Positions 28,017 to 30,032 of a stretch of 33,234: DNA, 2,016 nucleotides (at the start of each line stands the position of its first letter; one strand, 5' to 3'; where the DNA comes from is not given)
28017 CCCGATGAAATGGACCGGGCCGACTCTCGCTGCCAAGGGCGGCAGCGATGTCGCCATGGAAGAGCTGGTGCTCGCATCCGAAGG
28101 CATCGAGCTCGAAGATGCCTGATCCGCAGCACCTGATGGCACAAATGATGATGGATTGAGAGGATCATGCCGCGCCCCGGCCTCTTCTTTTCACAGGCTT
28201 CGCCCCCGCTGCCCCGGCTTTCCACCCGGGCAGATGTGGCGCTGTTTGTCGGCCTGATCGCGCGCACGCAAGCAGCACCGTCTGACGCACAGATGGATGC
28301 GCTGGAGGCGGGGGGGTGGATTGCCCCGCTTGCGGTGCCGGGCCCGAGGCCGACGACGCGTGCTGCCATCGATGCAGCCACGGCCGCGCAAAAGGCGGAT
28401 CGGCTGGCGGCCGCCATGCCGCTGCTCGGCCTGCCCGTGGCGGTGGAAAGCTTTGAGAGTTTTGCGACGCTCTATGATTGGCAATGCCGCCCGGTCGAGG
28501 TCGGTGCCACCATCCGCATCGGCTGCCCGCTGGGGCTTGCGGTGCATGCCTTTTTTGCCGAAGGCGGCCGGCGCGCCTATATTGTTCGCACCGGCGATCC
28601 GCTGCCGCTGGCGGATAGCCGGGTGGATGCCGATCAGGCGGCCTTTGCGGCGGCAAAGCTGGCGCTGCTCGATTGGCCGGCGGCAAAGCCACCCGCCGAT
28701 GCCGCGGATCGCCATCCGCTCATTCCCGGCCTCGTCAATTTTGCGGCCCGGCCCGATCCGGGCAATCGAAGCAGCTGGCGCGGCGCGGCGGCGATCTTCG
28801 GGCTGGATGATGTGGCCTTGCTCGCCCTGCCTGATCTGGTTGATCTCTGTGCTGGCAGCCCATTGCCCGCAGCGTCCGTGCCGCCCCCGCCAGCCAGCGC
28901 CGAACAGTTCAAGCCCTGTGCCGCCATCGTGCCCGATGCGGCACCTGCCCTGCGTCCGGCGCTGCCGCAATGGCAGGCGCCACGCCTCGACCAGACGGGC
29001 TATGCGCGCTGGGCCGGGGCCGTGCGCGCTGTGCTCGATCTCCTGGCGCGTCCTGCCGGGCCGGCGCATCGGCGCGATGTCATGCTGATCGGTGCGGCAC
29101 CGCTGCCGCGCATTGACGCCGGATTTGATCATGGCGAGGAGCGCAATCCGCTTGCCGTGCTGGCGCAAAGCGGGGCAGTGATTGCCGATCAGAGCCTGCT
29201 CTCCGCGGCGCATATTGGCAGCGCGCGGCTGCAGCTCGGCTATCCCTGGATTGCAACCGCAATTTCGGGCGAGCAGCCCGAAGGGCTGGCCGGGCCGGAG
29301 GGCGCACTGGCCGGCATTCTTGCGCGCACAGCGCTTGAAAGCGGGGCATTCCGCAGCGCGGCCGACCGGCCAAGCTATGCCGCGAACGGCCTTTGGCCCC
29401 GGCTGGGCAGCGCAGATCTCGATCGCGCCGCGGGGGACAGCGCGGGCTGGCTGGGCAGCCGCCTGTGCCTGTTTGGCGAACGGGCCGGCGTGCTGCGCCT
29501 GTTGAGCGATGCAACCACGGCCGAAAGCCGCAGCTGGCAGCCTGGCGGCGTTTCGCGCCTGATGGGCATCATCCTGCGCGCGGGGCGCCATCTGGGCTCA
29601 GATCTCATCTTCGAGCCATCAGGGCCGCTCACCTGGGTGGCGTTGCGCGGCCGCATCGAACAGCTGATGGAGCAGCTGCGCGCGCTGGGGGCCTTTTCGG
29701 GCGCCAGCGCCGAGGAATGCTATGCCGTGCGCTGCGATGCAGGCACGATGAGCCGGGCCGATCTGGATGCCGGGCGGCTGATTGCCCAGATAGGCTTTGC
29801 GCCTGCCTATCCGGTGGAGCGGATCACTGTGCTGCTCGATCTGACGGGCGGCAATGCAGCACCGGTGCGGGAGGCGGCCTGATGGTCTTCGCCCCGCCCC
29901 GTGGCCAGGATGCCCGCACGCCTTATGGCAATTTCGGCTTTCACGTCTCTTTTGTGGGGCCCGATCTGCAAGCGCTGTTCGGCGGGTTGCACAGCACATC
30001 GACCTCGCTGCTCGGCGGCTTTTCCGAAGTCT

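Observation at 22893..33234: Phage-tail-like contractile injection system (eCIS/PLTS-type) operon beside housekeeping nadC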

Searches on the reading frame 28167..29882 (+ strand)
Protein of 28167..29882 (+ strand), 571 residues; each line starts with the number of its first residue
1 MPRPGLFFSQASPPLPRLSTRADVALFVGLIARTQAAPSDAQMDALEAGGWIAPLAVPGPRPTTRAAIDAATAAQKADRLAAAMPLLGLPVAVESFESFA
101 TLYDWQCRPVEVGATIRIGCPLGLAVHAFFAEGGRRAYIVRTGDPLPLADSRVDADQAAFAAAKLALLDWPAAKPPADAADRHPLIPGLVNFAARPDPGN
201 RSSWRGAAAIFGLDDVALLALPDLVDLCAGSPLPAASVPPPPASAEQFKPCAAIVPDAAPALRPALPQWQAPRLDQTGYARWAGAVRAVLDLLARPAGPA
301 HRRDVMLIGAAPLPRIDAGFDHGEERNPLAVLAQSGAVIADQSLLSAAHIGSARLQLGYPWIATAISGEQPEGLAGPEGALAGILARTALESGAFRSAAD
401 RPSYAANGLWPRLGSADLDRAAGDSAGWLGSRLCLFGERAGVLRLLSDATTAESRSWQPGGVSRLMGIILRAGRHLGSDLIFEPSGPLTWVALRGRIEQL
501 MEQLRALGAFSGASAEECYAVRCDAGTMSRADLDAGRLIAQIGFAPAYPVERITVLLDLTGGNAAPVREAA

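Call 4: search_protein_families(library=pfam, proteins=[window:28167-29882:+], max_evalue=0.01)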
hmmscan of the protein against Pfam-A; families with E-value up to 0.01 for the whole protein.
window:28167-29882:+ (571 aa): 1 family
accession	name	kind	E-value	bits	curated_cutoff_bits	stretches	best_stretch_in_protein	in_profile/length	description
PF17482.7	Phage_sheath_1C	-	0.00035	21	26.9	1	462-557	11-101/104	Phage tail sheath C-terminal domain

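Call 24: search_solved_structures(query=window:28167-29882:+, max_evalue=0.1)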
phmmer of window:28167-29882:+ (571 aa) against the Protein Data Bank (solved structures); distinct sequences matched with E-value up to 0.1: 15.
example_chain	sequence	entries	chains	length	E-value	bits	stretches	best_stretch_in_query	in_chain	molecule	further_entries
9ezm_A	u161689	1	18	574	1.4e-15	60.4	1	353-553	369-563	Phage tail sheath protein FI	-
8bl4_V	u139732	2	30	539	6e-15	58.3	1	354-555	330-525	Phage tail sheath family protein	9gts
8bky_A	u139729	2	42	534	7.1e-15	58.1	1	354-555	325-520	Phage tail sheath protein | Phage tail sheath family protein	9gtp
6rao_D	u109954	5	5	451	1.8e-11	46.9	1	362-554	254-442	Afp3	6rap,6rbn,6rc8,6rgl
6j0b_A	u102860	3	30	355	5e-11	45.4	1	358-554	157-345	Pvc2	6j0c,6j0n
6j0n_t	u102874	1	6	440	9.2e-10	41.2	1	370-554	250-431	Pvc3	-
6j0n_V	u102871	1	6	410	1e-08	37.8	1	375-557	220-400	Pvc4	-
9qgl_4A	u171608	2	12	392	1.2e-08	37.6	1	456-557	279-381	Phage tail sheath family protein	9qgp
9qgl_2A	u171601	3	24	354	2.6e-08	36.5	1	375-554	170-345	Phage tail sheath family protein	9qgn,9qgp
6rao_C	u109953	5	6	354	3.1e-08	36.2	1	359-554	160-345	Afp2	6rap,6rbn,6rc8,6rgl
7b5h_AO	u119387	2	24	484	9.6e-08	34.6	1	452-554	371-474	All3325 protein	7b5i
6rao_E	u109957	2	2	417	5.3e-07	32.1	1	360-565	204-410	Afp4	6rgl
9qgl_3A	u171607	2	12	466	1.1e-06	31.1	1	449-554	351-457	Phage tail sheath family protein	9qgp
7adz_2A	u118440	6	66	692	4.5e-06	29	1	452-554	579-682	Putative phage tail sheath protein FI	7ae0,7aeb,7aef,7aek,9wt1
9r9h_T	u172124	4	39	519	0.048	15.7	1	445-555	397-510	Phage tail sheath family protein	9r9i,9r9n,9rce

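Call 40: search_protein_families(library=ncbifam, proteins=[window:28167-29882:+], max_evalue=0.01)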
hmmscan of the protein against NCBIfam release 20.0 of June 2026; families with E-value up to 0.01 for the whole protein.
window:28167-29882:+ (571 aa): 0 families
